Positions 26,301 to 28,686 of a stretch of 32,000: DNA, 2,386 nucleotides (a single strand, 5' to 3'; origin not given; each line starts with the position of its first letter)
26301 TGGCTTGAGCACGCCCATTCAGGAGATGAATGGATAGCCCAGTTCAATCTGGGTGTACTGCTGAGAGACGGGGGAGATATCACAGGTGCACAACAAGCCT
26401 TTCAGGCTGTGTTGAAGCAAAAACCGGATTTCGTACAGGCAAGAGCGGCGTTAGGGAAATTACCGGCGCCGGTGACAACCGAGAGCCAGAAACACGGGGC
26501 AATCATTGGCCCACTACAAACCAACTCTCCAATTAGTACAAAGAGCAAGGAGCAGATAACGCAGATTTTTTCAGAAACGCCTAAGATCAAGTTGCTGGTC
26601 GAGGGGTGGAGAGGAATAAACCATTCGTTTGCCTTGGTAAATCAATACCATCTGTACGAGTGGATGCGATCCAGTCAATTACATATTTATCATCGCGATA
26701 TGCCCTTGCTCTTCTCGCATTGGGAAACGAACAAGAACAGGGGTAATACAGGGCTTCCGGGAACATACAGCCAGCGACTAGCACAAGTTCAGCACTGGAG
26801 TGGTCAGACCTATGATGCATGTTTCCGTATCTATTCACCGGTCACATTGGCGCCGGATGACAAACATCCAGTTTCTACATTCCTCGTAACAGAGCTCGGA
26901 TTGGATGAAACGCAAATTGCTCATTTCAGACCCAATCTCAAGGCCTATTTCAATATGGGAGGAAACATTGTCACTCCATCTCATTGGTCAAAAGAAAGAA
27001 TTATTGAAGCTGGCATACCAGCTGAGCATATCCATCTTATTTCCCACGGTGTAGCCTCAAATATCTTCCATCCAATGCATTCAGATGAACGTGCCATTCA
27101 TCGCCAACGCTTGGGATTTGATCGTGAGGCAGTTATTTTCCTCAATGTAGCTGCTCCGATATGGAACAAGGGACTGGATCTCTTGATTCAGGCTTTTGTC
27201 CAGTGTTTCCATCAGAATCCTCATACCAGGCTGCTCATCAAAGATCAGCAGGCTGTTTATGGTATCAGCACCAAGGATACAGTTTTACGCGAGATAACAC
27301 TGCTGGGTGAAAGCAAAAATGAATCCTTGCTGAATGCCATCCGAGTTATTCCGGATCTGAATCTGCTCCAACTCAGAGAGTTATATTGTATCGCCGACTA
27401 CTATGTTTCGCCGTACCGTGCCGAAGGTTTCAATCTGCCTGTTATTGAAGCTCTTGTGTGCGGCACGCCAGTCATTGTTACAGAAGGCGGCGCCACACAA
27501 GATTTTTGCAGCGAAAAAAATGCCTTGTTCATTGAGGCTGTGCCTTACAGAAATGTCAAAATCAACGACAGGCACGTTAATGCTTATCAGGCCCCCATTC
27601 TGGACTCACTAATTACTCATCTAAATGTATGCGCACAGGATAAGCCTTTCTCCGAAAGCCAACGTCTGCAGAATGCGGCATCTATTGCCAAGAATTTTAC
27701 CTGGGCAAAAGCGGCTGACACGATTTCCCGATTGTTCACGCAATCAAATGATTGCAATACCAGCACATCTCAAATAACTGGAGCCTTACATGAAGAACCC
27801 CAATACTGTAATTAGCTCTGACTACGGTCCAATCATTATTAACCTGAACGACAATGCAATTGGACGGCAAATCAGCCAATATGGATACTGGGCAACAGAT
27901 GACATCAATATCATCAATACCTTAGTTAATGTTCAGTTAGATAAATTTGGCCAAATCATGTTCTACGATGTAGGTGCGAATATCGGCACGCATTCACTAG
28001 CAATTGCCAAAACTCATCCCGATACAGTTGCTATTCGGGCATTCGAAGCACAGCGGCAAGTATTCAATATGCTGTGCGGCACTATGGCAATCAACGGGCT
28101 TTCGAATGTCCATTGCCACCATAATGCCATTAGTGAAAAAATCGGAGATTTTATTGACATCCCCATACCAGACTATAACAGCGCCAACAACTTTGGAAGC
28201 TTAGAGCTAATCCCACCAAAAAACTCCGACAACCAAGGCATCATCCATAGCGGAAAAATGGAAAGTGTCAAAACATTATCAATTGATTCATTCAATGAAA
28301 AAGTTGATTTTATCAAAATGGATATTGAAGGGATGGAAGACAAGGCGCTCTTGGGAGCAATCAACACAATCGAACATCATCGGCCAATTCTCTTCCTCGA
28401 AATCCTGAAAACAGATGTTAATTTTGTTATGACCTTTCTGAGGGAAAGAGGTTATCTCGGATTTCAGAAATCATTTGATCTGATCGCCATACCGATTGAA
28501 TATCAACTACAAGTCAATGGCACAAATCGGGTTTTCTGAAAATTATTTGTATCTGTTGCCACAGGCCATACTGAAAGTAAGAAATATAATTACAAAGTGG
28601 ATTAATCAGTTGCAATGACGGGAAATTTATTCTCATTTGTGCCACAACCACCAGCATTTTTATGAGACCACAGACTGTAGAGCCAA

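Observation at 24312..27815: Single 1167-aa ORF fusing an OGT-like GT41 enzyme to a GT4 glycosyltransferase, with a composition break inside the ORF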

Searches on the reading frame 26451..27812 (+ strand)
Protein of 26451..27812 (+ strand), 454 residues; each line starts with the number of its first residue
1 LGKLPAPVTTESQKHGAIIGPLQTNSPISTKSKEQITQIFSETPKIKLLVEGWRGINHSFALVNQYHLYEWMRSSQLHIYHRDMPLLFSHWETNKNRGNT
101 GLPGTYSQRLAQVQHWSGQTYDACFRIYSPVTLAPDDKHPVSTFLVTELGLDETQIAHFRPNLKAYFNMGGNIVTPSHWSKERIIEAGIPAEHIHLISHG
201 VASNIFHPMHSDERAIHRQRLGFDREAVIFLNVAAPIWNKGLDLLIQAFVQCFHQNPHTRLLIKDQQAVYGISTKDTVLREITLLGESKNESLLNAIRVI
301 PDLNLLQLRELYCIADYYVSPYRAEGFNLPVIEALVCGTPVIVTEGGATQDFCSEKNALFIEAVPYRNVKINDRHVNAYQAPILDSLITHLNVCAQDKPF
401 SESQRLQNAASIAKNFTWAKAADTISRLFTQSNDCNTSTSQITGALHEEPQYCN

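Call 18: find_homologous_proteins(query=window:26451-27812:+, max_evalue=1e-10)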
Query window:26451-27812:+ (454 aa): 1155 proteins with E <= 1e-10 among 5758 candidates; the best 120 are listed.
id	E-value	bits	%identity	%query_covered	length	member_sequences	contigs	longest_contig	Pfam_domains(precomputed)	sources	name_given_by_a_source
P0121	5.1e-111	390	33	85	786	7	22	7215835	PF00534.27,PF13579.13,PF13524.13,PF13439.13,PF22772.3,PF20706.4,PF13692.13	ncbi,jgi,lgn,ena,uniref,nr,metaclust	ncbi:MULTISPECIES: glycosyltransferase [Planktothricoides]|uniref:Glycosyltransferase n=2 Tax=Plankt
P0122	1.3e-103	365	44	85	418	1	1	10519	PF00534.27,PF13692.13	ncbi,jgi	jgi:glycosyltransferase involved in cell wall biosynthesis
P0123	6.2e-101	356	32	88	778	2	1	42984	PF00534.27,PF13524.13,PF13439.13,PF20706.4,PF13692.13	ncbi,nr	ncbi:MAG: glycosyltransferase [Lyngbya sp.]|nr:glycosyltransferase [Lyngbya sp.]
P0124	2.4e-99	351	45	85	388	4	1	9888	PF00534.27,PF20706.4,PF13692.13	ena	-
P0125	5.8e-96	340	41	84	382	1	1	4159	PF00534.27,PF13692.13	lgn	-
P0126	1.9e-95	338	45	85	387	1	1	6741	PF00534.27,PF20706.4,PF13692.13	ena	-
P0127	4.2e-94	334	44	82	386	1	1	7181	PF00534.27,PF20706.4,PF13692.13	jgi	jgi:glycosyltransferase involved in cell wall biosynthesis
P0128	8.8e-94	333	44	84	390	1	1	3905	PF00534.27,PF13439.13,PF20706.4,PF13692.13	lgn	-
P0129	2.4e-93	331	43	85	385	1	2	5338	PF00534.27,PF20706.4,PF13692.13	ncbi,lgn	-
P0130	1.1e-92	329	42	84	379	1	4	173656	PF00534.27,PF13439.13,PF20706.4,PF13692.13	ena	-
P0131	1.5e-92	329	44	85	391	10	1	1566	PF00534.27,PF20706.4,PF13692.13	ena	-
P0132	2.8e-92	328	43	85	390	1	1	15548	PF00534.27,PF20706.4,PF13692.13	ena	-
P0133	3.2e-92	328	45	84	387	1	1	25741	PF00534.27,PF13439.13,PF20706.4,PF13692.13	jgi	jgi:glycosyltransferase involved in cell wall biosynthesis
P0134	3.7e-92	327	42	85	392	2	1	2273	PF00534.27,PF13439.13,PF20706.4,PF13692.13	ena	-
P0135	4.0e-92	327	43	85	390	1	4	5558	PF00534.27,PF20706.4,PF13692.13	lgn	-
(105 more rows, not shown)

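Call 21: search_solved_structures(query=window:26451-27812:+, max_evalue=0.001, show_alignments=1)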
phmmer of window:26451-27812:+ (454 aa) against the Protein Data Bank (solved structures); distinct sequences matched with E-value up to 0.001: 9.
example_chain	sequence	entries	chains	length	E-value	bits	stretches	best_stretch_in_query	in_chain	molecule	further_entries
4xso_B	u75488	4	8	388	2.3e-06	29.8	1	162-352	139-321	Alr3699 protein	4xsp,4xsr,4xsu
3oka_A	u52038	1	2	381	5.6e-06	28.5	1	196-362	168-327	GDP-mannose-dependent alpha-(1-6)-phosphatidylinositol monomannoside mannosyltransferase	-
3okc_A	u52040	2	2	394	6e-06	28.4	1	196-362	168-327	GDP-mannose-dependent alpha-(1-6)-phosphatidylinositol monomannoside mannosyltransferase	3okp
8b5s_B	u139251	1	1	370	0.00014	23.9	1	187-371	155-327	UDP-glucose:(Heptosyl) LPS alpha 1,3-glucosyltransferase WaaG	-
8b5q_A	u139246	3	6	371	0.00014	23.9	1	187-371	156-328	UDP-glucose:(Heptosyl) LPS alpha 1,3-glucosyltransferase WaaG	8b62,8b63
8b5s_A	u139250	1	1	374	0.00014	23.8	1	187-371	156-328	UDP-glucose:(Heptosyl) LPS alpha 1,3-glucosyltransferase WaaG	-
9dcm_B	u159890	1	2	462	0.00027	23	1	308-361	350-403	Sucrose-phosphate synthase-like protein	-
8vrf_B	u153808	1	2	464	0.00027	22.9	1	308-361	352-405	Sucrose-phosphate synthase-like protein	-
8uag_A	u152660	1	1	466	0.00027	22.9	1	308-361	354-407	Sucrose-phosphate synthase-like protein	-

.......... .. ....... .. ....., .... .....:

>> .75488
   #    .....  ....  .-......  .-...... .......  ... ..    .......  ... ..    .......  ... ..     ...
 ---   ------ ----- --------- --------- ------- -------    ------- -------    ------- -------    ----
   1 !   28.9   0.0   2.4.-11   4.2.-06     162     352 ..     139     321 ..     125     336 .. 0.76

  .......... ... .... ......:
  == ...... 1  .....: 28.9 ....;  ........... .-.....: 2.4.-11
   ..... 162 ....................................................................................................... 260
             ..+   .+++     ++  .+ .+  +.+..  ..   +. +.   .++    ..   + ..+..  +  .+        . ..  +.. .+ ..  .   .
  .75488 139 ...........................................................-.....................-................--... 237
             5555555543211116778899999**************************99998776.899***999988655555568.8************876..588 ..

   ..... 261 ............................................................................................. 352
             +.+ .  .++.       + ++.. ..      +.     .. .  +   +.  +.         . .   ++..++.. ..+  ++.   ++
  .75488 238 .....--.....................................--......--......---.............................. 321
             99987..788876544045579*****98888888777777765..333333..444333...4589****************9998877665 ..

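Call 71: search_protein_families(library=padloc, proteins=[window:26451-27812:+], max_evalue=0.001)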
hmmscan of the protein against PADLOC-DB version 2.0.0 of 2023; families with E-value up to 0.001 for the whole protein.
window:26451-27812:+ (454 aa): 0 families

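Call 79: find_encoding_contigs(protein=P0122, flank=8000, max_places=1)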
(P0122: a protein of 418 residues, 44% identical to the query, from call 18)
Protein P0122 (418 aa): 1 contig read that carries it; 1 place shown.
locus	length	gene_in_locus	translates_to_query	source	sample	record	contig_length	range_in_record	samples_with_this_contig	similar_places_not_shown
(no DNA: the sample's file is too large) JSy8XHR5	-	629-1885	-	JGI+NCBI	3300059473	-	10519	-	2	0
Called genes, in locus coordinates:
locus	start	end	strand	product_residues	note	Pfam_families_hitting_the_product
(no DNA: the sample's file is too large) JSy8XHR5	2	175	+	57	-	?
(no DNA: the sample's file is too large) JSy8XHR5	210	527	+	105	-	PF02049:FliE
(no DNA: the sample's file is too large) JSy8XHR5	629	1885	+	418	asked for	PF00534:Glycos_transf_1, PF13692:Glyco_trans_1_4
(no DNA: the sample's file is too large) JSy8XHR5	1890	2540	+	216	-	-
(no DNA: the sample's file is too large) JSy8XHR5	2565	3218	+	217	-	PF05050:Methyltransf_21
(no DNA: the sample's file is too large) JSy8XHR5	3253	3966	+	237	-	PF05050:Methyltransf_21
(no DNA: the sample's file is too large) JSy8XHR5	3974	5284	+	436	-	-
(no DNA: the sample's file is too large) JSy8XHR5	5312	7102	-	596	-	PF02321:OEP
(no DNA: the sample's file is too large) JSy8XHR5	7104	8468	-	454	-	PF25973:BSH_CzcB (weak), PF25994:HH_AprE, PF26002:Beta-barrel_AprE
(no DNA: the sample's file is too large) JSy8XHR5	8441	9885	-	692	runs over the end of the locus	?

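Call 80: find_encoding_contigs(protein=P0130, flank=8000, max_places=1)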
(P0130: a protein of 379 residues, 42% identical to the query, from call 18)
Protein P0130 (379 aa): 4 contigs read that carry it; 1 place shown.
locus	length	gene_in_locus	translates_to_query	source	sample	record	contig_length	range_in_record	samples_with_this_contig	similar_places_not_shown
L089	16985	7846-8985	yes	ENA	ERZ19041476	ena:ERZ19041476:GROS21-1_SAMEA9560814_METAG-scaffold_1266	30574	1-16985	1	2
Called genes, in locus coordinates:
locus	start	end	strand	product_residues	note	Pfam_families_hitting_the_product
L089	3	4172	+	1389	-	?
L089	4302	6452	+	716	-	PF00664:ABC_membrane, PF00005:ABC_tran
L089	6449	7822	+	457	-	PF25973:BSH_CzcB (weak), PF26002:Beta-barrel_AprE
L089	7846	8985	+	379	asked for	PF13439:Glyco_transf_4 (weak), PF00534:Glycos_transf_1, PF20706:GT4-conflict, PF13692:Glyco_trans_1_4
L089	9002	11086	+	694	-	-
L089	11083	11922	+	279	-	PF18922:DUF5672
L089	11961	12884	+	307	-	-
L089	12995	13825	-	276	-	-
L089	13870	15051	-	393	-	PF02786:CPSase_L_D2 (weak), PF13535:ATP-grasp_4 (weak)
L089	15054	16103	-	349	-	PF01408:GFO_IDH_MocA, PF22725:GFO_IDH_MocA_C3, PF02894:GFO_IDH_MocA_C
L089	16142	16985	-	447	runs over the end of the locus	PF01474:DAHP_synth_2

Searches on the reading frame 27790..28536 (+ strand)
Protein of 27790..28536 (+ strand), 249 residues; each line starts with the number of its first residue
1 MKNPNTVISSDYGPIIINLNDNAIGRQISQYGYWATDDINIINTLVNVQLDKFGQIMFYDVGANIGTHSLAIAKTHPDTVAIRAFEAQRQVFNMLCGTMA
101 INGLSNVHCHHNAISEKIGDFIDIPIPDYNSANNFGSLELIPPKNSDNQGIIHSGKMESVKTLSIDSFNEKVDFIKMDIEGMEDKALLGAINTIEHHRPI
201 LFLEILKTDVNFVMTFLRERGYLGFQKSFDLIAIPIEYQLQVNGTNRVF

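Call 9: search_protein_families(library=pfam, proteins=[window:27790-28536:+], max_evalue=0.0001)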
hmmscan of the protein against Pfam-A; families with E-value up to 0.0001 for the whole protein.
window:27790-28536:+ (249 aa): 1 family
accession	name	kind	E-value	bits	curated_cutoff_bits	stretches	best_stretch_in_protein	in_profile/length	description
PF05050.19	Methyltransf_21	-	1.2e-14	55.2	22.7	1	60-222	1-171/173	Methyltransferase FkbM domain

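Call 43: search_protein_families(library=ncbifam, proteins=[window:27790-28536:+], max_evalue=0.001)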
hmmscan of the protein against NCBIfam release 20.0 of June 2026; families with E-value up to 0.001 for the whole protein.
window:27790-28536:+ (249 aa): 1 family
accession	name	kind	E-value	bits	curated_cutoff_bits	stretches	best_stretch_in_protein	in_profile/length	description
TIGR01444.1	fkbM_fam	subfamily_domain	8e-24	84.7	37.7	1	58-205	2-142/143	FkbM family methyltransferase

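Call 71: search_protein_families(library=padloc, proteins=[window:27790-28536:+], max_evalue=0.001)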
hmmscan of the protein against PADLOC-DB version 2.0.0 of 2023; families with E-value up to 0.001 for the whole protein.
window:27790-28536:+ (249 aa): 0 families
